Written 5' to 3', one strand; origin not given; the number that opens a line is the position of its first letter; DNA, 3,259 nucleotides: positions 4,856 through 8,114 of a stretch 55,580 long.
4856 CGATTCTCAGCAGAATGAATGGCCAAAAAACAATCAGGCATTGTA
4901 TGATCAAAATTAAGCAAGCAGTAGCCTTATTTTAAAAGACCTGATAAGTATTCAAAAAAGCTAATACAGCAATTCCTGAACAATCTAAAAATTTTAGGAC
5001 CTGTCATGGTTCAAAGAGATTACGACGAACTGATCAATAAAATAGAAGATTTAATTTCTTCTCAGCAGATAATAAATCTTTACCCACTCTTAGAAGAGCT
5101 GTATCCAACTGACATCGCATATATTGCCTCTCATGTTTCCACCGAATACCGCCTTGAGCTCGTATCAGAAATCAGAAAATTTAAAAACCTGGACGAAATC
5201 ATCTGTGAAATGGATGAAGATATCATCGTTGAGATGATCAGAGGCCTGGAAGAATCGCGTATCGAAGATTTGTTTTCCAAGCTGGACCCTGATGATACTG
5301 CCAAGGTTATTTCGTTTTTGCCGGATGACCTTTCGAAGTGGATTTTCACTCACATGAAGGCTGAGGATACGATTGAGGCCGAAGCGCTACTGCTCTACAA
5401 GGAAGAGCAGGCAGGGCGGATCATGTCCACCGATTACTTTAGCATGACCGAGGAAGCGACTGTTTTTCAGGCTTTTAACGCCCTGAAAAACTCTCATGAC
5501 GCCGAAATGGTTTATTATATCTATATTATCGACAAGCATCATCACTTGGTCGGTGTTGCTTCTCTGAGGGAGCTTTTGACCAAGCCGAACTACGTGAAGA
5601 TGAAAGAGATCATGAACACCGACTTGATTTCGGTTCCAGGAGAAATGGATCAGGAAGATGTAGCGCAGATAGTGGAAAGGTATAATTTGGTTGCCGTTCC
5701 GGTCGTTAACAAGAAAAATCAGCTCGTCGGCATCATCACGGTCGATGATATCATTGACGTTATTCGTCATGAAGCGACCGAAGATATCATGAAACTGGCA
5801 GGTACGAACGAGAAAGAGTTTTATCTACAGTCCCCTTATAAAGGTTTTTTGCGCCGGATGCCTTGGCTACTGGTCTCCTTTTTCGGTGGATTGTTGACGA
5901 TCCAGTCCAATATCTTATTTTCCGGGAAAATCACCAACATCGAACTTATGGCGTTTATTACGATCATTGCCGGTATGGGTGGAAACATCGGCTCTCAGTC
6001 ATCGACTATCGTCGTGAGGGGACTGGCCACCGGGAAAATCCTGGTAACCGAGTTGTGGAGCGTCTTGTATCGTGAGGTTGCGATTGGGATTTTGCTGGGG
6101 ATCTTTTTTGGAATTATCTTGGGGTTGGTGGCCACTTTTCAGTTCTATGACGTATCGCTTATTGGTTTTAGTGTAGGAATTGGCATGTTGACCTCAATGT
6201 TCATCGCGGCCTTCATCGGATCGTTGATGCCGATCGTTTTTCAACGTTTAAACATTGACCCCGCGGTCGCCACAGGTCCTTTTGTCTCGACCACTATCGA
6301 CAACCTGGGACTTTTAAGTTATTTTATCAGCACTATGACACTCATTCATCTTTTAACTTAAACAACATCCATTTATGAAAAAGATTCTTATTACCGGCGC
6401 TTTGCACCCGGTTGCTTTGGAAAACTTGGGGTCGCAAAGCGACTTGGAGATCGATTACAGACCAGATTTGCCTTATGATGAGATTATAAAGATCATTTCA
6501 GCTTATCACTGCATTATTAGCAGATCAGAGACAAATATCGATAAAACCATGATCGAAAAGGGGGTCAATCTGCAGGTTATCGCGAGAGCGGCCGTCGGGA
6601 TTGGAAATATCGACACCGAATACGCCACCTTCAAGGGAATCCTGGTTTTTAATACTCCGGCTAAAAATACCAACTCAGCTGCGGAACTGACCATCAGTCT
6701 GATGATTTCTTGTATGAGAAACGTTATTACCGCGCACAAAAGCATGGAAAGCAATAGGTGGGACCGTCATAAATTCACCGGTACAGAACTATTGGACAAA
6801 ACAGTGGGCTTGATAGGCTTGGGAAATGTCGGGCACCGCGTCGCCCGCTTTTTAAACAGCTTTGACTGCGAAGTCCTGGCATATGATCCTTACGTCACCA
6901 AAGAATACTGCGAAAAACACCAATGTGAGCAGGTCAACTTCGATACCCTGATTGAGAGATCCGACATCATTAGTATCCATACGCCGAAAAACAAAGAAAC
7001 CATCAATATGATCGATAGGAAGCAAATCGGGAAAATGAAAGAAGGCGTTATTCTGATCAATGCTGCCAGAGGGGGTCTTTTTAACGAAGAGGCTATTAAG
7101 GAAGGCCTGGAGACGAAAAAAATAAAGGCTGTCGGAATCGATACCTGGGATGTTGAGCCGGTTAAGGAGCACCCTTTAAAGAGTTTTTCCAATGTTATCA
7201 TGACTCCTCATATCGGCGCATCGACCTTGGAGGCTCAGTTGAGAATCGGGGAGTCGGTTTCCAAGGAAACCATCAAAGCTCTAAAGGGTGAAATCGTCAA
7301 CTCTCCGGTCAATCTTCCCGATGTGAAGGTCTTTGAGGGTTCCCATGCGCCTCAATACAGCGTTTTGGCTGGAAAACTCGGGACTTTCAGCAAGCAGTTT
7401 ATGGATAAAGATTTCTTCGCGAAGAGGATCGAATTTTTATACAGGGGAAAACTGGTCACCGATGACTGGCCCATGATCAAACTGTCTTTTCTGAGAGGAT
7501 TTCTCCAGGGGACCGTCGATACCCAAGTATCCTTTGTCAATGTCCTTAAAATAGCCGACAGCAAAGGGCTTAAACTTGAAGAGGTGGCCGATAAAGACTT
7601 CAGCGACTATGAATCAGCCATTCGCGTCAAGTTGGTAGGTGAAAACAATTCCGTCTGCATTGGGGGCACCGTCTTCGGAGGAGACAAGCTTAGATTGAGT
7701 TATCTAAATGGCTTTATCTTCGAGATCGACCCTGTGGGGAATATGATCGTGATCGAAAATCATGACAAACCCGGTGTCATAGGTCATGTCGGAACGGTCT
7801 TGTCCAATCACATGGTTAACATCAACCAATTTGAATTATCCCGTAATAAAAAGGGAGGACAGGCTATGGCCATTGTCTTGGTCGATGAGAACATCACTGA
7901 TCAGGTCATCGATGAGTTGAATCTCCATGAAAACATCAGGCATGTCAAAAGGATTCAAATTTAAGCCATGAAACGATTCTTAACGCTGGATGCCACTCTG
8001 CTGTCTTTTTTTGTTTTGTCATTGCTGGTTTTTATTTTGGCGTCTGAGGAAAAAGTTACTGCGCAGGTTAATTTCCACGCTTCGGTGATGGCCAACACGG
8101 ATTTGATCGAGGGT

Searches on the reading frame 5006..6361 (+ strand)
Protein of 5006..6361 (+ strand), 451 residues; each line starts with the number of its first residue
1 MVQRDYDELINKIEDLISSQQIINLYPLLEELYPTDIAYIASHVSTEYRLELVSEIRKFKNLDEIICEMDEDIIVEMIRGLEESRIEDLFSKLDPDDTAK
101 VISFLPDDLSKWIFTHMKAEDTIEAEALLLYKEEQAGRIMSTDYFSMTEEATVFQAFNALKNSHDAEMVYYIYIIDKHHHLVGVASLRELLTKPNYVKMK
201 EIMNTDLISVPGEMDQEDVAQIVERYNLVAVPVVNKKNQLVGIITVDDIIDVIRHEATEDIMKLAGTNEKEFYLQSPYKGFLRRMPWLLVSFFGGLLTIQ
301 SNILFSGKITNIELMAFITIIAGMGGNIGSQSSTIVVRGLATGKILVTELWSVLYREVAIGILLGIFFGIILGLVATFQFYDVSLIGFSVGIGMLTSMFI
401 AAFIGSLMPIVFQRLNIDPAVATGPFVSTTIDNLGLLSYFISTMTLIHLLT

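Call 29: search_protein_families(library=pfam, proteins=[window:5006-6361:+], max_evalue=0.00001)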
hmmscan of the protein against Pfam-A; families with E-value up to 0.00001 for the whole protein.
window:5006-6361:+ (451 aa): 3 families
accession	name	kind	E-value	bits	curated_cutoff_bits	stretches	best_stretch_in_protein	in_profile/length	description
PF01769.21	MgtE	-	6.7e-33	114.1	27.6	1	318-441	1-124/125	Divalent cation transporter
PF00571.33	CBS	-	4.5e-21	75.3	24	1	200-254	2-56/57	CBS domain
PF03448.22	MgtE_N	-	3.3e-14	53.7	25.9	1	33-134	2-102/102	MgtE intracellular N domain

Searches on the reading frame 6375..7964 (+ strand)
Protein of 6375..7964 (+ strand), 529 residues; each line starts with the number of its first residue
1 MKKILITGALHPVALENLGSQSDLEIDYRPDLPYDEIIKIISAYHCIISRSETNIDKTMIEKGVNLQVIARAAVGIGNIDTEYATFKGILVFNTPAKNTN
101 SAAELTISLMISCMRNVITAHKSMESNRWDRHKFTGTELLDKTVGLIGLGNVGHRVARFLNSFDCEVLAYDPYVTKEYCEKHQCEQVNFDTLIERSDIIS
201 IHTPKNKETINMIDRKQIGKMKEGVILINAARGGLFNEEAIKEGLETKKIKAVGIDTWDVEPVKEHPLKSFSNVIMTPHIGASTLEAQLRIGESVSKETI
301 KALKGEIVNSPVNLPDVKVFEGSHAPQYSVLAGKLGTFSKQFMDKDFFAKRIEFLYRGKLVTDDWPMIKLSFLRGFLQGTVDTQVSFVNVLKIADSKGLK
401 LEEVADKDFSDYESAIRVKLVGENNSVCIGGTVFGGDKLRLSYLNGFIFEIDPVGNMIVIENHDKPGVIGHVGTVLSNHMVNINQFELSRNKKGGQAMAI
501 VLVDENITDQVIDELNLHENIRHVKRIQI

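Call 29: search_protein_families(library=pfam, proteins=[window:6375-7964:+], max_evalue=0.00001)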
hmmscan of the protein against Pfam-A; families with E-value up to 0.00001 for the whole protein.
window:6375-7964:+ (529 aa): 4 families
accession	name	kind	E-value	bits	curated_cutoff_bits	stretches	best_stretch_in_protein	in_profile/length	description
PF02826.25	2-Hacid_dh_C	-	1.5e-56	191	25.1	1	107-281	1-178/178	D-isomer specific 2-hydroxyacid dehydrogenase, NAD binding domain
PF00389.36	2-Hacid_dh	-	1.9e-30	105.7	24.6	1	4-313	1-134/134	D-isomer specific 2-hydroxyacid dehydrogenase, catalytic domain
PF19304.4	PGDH_inter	-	3.7e-17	63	27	1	328-441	5-115/119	D-3-phosphoglycerate dehydrogenase intervening domain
PF01842.31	ACT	-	1.3e-08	34.9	27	1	457-516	2-62/66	ACT domain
